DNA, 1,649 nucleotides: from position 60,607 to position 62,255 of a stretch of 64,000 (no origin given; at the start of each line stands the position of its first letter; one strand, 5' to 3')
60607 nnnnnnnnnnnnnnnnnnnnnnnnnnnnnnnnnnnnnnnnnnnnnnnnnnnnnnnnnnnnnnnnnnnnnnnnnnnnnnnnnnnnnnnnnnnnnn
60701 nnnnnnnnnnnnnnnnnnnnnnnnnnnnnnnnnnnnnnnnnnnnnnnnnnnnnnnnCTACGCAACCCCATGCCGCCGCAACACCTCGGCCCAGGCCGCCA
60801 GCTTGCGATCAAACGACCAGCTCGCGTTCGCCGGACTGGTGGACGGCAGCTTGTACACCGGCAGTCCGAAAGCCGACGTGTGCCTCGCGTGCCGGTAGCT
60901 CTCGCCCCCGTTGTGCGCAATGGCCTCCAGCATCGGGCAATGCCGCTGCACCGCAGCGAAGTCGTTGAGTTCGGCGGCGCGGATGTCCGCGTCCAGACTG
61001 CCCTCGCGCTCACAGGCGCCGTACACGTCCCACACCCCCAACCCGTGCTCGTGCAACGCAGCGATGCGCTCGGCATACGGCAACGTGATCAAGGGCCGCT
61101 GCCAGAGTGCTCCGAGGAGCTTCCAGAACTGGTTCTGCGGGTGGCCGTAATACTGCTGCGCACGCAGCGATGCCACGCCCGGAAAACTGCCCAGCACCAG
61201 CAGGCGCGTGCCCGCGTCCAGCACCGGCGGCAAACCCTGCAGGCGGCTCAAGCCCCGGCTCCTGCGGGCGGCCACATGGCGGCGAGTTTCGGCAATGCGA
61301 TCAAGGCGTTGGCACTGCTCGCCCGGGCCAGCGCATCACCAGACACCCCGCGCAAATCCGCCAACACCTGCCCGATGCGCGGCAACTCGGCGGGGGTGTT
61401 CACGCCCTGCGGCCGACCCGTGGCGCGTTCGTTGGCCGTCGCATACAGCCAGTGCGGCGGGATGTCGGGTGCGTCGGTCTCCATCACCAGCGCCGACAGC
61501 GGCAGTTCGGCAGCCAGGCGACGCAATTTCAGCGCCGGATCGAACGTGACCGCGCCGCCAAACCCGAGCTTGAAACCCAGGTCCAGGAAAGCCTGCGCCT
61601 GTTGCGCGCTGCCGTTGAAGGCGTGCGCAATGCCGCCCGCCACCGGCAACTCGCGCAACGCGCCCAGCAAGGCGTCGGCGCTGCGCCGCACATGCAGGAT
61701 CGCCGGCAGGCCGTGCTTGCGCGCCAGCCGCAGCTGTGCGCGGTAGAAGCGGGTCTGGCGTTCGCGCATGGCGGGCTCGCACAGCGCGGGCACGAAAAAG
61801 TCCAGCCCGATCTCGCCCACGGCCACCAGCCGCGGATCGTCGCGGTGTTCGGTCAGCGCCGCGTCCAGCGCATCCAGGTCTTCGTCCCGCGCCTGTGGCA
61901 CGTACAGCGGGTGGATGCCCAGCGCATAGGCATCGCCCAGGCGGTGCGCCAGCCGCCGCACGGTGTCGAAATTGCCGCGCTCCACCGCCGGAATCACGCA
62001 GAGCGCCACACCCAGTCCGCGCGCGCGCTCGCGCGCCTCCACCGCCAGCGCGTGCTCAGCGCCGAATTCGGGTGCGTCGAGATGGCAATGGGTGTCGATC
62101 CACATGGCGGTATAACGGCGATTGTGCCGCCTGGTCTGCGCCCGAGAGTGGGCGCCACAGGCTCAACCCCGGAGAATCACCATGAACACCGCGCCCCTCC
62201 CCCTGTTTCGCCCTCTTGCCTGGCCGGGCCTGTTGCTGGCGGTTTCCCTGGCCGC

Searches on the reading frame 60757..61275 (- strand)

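Call 19: search_protein_families(library=pfam, proteins=[window:60757-61275:-], max_evalue=0.001)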
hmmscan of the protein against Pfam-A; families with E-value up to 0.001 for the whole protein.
window:60757-61275:- (172 aa): 1 family
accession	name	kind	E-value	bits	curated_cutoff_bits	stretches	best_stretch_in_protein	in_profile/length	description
PF03167.25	UDG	-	3.3e-08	34.1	24.3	1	17-164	2-139/141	Uracil DNA glycosylase superfamily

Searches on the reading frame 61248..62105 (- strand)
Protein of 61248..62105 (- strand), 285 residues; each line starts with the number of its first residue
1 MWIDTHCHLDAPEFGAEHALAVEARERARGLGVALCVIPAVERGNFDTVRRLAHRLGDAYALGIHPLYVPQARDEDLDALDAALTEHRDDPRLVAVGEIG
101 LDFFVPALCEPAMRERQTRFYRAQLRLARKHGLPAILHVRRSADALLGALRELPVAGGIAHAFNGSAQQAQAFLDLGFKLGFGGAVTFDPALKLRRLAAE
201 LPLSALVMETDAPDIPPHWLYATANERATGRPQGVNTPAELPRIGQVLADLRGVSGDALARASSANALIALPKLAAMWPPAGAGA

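Call 19: search_protein_families(library=pfam, proteins=[window:61248-62105:-], max_evalue=0.001)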
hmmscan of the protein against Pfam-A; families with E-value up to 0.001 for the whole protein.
window:61248-62105:- (285 aa): 1 family
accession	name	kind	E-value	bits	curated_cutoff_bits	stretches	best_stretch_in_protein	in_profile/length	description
PF01026.27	TatD_DNase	-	9.6e-54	182.9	27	1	3-267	1-248/253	TatD related DNase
